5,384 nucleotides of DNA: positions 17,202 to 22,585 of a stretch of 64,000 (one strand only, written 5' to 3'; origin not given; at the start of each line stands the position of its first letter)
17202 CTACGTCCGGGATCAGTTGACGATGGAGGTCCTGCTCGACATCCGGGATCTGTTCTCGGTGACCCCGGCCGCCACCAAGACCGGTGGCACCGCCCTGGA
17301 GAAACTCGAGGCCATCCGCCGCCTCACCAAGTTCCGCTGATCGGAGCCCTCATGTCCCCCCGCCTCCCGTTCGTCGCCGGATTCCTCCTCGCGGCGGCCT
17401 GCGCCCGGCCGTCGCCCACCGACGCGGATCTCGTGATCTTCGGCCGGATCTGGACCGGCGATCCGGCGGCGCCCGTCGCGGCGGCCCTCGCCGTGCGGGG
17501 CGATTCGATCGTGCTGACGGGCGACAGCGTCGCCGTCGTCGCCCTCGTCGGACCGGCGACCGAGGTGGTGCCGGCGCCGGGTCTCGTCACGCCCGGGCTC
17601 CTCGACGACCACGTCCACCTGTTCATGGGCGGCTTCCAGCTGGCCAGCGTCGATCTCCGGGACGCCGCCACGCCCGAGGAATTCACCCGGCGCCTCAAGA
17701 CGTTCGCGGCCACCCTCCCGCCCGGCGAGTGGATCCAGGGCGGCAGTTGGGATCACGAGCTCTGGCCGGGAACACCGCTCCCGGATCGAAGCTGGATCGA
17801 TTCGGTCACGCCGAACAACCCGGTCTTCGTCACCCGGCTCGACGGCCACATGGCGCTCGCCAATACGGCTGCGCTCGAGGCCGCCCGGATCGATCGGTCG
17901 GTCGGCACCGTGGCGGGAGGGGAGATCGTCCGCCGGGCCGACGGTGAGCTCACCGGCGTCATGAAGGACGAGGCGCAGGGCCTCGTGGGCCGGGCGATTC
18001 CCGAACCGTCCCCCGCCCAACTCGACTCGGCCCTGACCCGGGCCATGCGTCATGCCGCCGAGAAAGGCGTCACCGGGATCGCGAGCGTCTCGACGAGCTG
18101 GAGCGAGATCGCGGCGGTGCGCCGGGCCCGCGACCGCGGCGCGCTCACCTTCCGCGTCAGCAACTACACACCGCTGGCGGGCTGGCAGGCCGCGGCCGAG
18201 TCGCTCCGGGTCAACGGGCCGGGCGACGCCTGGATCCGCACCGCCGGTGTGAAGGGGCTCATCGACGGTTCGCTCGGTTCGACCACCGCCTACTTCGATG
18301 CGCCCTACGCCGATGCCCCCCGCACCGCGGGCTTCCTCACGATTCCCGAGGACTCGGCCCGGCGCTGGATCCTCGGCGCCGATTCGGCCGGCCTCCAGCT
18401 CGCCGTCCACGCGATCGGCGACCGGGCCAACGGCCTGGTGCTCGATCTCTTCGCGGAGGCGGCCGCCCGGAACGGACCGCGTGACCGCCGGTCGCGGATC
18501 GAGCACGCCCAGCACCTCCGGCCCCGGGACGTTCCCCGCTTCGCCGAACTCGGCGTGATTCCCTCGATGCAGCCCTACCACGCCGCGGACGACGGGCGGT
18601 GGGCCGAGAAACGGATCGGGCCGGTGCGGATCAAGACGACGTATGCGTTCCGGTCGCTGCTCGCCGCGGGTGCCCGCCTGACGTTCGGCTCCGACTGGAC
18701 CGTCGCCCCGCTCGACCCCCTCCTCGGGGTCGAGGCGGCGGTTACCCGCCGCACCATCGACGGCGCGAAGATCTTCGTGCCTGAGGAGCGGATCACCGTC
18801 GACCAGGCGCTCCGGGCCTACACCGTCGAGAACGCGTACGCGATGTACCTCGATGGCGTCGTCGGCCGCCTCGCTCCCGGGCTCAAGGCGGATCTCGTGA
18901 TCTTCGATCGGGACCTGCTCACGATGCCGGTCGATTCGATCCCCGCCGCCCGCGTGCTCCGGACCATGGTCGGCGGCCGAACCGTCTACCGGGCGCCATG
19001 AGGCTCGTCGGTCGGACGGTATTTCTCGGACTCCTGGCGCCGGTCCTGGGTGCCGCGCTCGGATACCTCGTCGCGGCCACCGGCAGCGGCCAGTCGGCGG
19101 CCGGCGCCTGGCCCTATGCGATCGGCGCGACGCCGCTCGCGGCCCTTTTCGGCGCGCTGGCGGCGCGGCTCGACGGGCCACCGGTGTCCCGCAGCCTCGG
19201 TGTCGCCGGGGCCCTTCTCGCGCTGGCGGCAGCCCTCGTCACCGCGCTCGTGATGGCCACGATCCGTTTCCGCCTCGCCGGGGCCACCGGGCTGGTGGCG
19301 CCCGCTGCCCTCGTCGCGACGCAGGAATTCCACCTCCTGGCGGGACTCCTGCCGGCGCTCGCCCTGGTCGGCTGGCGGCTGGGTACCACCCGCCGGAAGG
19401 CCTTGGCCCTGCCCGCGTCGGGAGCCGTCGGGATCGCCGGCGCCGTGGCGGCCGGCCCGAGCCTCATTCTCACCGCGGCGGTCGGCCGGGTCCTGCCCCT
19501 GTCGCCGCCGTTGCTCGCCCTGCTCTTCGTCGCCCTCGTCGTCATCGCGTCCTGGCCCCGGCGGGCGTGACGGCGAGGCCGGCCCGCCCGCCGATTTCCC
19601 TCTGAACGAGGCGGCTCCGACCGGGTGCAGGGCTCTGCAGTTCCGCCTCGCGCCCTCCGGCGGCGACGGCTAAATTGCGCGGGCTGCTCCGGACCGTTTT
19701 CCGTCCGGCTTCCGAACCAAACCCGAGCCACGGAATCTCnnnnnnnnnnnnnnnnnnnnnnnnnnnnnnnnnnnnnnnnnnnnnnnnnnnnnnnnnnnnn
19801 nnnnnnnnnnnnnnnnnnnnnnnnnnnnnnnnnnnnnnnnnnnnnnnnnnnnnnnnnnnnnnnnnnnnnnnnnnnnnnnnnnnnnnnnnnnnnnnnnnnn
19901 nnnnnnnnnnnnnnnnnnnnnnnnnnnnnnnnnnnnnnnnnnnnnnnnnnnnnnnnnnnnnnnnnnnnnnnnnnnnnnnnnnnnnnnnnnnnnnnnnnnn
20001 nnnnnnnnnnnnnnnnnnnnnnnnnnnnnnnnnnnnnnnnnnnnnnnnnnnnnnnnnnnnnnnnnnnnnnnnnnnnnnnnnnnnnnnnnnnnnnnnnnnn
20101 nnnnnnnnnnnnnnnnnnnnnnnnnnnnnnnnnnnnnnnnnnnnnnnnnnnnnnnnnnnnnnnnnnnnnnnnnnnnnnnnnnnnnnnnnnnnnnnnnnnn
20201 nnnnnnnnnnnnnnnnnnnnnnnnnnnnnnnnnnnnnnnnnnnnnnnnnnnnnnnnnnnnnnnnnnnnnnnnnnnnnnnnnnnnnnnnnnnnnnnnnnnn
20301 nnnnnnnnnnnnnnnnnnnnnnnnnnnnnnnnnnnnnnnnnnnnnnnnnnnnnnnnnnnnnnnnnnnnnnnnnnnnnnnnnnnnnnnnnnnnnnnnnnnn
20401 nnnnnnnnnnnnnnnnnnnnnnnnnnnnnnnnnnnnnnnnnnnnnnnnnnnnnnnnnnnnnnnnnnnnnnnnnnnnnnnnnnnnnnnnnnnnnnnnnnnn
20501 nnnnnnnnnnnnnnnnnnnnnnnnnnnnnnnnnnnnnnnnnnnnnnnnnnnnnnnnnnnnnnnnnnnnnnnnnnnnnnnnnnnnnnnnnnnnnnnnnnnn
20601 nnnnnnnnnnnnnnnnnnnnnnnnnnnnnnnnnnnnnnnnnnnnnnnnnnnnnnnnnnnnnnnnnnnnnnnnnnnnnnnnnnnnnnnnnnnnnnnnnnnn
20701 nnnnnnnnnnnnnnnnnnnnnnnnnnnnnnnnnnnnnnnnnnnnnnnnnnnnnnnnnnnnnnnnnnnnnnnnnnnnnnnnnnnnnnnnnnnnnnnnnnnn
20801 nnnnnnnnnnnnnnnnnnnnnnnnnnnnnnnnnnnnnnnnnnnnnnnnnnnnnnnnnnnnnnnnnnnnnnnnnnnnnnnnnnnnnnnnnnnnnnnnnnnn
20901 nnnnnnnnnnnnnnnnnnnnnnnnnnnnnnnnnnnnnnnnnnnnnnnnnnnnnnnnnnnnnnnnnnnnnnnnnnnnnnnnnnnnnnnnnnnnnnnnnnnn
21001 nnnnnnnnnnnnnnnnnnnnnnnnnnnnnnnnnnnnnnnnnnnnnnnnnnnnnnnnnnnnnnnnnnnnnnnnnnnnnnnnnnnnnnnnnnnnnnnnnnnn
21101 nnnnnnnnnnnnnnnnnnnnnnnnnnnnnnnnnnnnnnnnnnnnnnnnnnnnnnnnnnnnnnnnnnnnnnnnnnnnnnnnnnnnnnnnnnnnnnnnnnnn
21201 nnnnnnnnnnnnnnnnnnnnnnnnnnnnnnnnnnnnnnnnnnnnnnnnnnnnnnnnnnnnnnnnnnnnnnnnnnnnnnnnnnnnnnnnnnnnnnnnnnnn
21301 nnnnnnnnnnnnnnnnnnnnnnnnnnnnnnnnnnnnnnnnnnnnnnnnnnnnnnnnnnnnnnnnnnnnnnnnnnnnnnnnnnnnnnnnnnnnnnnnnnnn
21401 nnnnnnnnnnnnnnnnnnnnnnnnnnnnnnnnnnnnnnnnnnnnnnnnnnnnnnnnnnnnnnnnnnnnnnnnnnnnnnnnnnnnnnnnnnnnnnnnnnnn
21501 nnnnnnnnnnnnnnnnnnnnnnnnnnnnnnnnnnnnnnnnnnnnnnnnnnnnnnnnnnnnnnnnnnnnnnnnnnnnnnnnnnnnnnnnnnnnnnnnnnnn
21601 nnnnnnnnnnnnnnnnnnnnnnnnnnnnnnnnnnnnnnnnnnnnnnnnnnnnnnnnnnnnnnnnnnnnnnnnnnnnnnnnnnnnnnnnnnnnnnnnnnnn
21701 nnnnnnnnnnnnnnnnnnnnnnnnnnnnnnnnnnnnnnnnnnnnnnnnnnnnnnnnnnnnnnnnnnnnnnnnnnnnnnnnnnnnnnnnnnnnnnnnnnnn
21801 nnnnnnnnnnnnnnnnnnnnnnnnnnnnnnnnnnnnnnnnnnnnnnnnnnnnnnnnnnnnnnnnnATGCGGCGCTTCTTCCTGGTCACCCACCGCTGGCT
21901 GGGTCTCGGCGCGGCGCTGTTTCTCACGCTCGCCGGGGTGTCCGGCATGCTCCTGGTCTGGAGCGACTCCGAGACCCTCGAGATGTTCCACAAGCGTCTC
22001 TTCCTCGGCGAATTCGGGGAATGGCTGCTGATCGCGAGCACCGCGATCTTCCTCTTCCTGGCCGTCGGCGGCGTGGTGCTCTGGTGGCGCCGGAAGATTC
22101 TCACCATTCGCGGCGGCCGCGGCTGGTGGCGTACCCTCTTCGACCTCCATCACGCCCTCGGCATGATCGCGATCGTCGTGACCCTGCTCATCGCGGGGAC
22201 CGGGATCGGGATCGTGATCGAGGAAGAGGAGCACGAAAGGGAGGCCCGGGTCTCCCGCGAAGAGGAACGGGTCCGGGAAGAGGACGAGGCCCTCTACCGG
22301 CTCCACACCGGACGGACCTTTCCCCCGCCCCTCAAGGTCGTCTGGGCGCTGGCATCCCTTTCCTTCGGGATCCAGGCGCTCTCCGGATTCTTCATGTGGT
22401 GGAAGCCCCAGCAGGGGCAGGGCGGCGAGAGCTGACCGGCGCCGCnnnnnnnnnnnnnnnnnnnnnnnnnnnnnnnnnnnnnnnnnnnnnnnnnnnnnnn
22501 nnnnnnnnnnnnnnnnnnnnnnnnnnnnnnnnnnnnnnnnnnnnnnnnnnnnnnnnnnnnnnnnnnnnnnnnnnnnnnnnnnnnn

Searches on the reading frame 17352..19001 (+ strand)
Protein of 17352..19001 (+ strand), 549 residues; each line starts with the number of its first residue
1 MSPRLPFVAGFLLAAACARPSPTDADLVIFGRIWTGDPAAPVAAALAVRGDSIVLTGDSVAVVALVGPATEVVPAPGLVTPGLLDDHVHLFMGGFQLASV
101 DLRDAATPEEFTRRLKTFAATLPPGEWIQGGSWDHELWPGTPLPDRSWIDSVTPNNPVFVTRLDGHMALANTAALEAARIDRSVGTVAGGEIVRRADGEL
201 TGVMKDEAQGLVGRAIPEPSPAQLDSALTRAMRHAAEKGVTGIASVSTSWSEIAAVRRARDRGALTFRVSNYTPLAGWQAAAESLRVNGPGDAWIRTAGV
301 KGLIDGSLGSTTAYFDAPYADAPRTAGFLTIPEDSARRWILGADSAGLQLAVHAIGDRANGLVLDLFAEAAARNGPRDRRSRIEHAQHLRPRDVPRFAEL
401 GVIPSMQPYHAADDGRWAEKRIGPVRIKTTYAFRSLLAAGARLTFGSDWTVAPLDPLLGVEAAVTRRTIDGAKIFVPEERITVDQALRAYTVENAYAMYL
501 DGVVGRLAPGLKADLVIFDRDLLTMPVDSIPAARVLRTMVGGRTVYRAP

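Call 58: search_protein_families(library=pfam, proteins=[window:17352-19001:+], max_evalue=0.0001)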
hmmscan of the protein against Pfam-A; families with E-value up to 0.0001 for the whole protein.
window:17352-19001:+ (549 aa): 2 families
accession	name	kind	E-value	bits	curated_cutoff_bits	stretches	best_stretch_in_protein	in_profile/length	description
PF07969.17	Amidohydro_3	-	4.7e-106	356.5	29.7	1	77-546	8-472/472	Amidohydrolase family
PF01979.26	Amidohydro_1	-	3.1e-19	69.9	25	1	342-545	143-345/345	Amidohydrolase family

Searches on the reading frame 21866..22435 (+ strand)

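Call 58: search_protein_families(library=pfam, proteins=[window:21866-22435:+], max_evalue=0.0001)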
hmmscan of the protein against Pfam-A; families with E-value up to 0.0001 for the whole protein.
window:21866-22435:+ (189 aa): 1 family
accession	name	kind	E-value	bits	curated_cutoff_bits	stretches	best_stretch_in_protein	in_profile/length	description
PF03929.21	PepSY_TM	-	6.8e-25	88.9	28.8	2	37-120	119-206/295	PepSY-associated TM region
